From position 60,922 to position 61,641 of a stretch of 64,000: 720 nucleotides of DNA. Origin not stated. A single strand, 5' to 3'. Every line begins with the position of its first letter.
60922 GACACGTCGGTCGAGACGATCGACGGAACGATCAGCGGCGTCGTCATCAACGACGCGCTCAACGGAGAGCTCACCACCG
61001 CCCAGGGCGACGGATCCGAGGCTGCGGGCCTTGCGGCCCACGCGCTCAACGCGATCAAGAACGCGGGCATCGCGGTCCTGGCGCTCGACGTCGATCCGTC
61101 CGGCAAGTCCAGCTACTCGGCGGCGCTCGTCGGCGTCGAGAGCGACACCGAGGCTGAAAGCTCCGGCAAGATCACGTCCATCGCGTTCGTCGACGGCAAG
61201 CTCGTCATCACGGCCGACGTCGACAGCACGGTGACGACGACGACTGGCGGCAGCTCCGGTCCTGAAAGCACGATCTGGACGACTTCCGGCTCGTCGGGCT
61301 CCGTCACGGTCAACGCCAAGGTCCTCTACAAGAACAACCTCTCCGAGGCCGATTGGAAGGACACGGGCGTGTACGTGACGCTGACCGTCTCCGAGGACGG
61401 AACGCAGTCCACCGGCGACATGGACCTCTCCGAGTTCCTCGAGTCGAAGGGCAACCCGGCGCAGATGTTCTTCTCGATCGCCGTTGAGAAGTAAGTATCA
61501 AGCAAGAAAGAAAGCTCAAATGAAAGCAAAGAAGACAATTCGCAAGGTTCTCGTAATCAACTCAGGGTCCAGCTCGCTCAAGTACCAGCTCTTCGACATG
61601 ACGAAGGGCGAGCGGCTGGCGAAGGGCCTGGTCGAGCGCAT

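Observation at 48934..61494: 4186-aa exported megaprotein rich in thrombospondin-type-3-like Ca-binding motifs, with an embedded LamG domain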

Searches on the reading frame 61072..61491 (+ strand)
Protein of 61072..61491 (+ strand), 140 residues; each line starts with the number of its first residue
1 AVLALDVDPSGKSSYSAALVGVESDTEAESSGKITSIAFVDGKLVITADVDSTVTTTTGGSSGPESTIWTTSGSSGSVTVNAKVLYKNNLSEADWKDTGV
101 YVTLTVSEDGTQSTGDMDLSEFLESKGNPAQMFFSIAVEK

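Call 41: search_protein_families(library=ncbifam, proteins=[window:61072-61491:+], max_evalue=10)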
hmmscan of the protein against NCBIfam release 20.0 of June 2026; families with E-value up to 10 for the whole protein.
seq(140 aa): 1 family
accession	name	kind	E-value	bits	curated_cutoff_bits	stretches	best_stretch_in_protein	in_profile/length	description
NF038331.1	Tsi3_fam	domain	0.1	13.1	45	1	48-76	57-85/116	Tsi3 family protein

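Call 48: find_homologous_proteins(query=A4, max_evalue=0.001)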
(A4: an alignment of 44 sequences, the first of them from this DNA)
Query A4 (44 sequences): 1769 candidates shared short words with the query, none scored E <= 0.001.

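Call 62: search_protein_representatives(alignment_id=A5)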
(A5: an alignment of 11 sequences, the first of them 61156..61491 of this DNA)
Query: 11 sequences, 114 profile positions. Proteins with E-value up to 0.001 (for the whole library): 114; up to 1e-10: 25; up to 1e-30: 0. The best 114 are listed.
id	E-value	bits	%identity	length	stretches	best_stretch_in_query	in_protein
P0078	1.0e-23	100.2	-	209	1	4-113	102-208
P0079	1.6e-20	90.0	-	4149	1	3-113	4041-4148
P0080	2.1e-20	89.6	-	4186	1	3-113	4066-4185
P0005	3.8e-20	88.7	-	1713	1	6-114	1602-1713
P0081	4.7e-20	88.4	-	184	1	2-113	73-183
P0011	8.6e-20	87.6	-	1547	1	2-113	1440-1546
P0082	2.9e-19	85.9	-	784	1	4-114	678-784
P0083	3.8e-19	85.5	-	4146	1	4-114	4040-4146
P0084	6.6e-19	84.7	-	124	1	4-114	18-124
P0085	1.5e-16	77.1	-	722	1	4-114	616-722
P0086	1.7e-16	77.0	-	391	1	10-114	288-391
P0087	1.7e-16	77.0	-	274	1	6-113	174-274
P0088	8.6e-16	74.7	-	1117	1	5-114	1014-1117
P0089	1.2e-15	74.2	-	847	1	10-114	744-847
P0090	1.4e-15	74.0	-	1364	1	5-114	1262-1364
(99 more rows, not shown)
